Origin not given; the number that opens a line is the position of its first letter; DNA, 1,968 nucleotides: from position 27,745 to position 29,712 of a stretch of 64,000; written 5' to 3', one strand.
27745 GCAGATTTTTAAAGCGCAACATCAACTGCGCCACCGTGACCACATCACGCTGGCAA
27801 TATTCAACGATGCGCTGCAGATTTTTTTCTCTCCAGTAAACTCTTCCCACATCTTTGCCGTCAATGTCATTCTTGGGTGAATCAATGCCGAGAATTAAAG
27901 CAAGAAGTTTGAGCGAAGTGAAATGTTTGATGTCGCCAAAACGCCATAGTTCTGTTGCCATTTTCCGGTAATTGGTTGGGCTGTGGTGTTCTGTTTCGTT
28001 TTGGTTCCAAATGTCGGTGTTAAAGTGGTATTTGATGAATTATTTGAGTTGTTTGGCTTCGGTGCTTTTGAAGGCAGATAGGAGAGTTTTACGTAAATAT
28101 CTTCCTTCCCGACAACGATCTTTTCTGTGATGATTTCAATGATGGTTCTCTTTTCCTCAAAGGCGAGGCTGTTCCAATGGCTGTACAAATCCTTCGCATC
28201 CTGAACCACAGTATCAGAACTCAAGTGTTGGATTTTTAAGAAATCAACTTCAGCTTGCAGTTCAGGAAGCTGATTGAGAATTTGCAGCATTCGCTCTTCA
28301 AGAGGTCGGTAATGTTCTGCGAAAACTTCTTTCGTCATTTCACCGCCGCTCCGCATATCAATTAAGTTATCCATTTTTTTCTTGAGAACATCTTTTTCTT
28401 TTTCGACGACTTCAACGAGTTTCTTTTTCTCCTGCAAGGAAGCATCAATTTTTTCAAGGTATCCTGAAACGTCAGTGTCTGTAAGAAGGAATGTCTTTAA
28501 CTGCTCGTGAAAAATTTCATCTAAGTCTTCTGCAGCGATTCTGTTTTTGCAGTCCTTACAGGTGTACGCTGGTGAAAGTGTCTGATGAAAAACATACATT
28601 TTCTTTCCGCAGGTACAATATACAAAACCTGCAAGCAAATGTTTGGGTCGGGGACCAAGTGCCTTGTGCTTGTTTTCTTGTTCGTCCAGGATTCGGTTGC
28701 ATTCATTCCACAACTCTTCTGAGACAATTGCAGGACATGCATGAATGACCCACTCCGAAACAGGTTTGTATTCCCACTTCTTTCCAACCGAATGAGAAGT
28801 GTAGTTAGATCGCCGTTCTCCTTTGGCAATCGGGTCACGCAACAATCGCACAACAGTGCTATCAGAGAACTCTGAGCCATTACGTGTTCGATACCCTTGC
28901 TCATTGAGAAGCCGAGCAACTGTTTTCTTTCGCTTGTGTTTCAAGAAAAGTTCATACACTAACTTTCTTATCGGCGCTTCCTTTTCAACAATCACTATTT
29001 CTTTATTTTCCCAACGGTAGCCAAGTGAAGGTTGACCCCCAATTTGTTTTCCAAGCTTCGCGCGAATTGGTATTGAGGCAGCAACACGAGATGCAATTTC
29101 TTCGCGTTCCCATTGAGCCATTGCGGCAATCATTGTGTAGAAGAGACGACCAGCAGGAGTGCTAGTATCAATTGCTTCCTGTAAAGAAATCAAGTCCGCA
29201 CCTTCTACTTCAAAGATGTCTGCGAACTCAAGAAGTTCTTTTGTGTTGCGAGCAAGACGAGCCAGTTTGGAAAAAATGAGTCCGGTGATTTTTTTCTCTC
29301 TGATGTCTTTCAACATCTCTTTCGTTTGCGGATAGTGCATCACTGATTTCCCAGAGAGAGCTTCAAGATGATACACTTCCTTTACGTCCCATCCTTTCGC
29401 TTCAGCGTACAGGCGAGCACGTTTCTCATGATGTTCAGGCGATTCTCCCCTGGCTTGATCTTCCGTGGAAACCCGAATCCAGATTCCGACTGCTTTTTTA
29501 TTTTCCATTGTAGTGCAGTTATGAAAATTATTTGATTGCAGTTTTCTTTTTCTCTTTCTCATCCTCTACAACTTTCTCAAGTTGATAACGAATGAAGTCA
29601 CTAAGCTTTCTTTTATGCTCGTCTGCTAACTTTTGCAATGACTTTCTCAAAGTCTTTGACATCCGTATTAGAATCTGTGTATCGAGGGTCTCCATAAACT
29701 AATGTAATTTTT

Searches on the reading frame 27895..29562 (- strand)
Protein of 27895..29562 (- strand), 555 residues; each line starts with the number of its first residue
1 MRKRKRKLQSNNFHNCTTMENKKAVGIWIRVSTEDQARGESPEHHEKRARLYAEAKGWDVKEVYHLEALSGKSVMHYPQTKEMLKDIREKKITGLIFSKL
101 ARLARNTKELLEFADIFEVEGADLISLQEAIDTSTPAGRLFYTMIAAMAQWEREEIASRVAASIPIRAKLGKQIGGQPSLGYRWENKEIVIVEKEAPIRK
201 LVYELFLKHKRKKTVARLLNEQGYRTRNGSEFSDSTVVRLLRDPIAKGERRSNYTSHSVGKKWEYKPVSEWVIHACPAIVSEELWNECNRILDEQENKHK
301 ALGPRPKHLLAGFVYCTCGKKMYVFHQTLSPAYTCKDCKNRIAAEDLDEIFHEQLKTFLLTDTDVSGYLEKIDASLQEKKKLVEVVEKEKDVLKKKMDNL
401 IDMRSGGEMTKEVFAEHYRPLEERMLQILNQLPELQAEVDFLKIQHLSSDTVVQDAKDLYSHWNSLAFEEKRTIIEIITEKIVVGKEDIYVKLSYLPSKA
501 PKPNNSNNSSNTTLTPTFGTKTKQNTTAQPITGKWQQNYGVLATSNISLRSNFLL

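Call 26: search_protein_families(library=pfam, proteins=[window:27895-29562:-], max_evalue=0.001)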
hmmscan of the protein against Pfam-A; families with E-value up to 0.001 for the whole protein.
window:27895-29562:- (555 aa): 2 families
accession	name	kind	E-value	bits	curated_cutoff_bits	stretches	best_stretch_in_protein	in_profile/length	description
PF00239.26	Resolvase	-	2e-30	106.2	23.3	1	27-172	3-144/145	Resolvase, N terminal domain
PF07508.19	Recombinase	-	1.2e-20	74.1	21.1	1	193-294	1-101/102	Recombinase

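Call 69: find_related_loci(query=window:27895-29562:-, collection=viral_contigs, flank=10000)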
Query window:27895-29562:- (555 aa) in viral_contigs; peptide patterns used: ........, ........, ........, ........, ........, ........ (x = any residue, [..] = any of these).
2 stretches matched a pattern, but none encodes a relative of the query by tblastn (E <= 1e-3).
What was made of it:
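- Tried and rejected: The serine recombinase has no relative in viral contigs (call 69).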
